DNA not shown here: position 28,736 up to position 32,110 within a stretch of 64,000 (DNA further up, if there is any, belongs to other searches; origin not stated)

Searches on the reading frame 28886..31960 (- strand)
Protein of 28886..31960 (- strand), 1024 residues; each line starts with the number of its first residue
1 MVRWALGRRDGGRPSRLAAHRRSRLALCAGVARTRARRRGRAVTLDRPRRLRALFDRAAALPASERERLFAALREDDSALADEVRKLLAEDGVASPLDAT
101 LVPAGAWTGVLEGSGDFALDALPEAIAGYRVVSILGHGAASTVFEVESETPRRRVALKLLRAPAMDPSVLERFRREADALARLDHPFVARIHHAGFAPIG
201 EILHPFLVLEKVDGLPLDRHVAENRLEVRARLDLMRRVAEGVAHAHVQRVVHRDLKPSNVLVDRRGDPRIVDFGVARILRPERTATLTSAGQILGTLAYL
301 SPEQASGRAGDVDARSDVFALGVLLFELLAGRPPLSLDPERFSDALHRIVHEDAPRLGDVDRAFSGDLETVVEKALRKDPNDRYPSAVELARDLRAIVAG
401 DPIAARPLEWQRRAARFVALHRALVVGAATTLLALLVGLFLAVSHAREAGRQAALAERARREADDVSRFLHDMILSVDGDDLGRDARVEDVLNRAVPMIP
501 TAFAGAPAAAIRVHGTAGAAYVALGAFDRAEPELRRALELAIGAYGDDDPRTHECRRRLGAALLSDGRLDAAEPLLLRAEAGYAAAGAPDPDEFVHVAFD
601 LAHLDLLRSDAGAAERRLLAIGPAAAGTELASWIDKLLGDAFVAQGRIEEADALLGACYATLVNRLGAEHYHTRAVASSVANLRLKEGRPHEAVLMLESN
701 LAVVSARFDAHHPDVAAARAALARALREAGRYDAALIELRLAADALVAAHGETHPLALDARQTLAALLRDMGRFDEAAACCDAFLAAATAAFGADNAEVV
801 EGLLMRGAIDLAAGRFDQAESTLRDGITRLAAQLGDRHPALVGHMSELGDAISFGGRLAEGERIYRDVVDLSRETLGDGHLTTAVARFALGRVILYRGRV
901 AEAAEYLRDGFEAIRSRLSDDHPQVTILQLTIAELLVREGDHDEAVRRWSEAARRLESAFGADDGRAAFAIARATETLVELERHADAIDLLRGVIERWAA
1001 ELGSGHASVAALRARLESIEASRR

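Call 32: search_protein_families(library=pfam, proteins=[window:28886-31960:-], max_evalue=0.001)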
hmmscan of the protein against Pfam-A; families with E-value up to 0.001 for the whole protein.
window:28886-31960:- (1024 aa): 14 families
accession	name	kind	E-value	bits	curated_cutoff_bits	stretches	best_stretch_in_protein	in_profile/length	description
PF00069.31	Pkinase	-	3.7e-41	141.7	31.7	1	129-384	1-252/263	Protein kinase domain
PF13424.12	TPR_12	-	4e-40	136.3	30.1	5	846-913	7-74/77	Tetratricopeptide repeat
PF07714.23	PK_Tyr_Ser-Thr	-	1.1e-25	90.8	23.1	1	133-387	5-251/258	Protein tyrosine and serine/threonine kinase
PF13374.12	TPR_10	-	1.1e-18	67.1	27.5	0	758-796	2-40/42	Tetratricopeptide repeat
PF14559.12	TPR_19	-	1.1e-08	35.7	25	0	685-742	2-51/68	Tetratricopeptide repeat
PF13181.12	TPR_8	-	7.4e-08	32.4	25.7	0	512-541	2-31/34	Tetratricopeptide repeat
PF24885.1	TPR_NPHP3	-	1.2e-07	31.8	100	0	692-780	117-205/239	Nephrocystin-3 TPR domain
PF07719.23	TPR_2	-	3e-07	30.5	27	0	513-541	3-31/34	Tetratricopeptide repeat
PF13432.12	TPR_16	-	1.6e-05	25.7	32.7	0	518-583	4-59/65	Tetratricopeptide repeat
PF13431.12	TPR_17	-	0.0001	22.8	24.4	0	711-736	8-33/34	Tetratricopeptide repeat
PF03109.22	ABC1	-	0.00015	21.4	22.9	1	206-286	144-224/244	ABC1 atypical kinase-like domain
PF06293.20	Kdo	-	0.0002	21.3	21.3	1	172-266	57-155/207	Lipopolysaccharide kinase (Kdo/WaaP) family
PF00515.34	TPR_1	-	0.00023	21.3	27.8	0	764-782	7-25/34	Tetratricopeptide repeat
PF13428.12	TPR_14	-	0.0003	21.6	23.5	0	759-787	2-30/44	Tetratricopeptide repeat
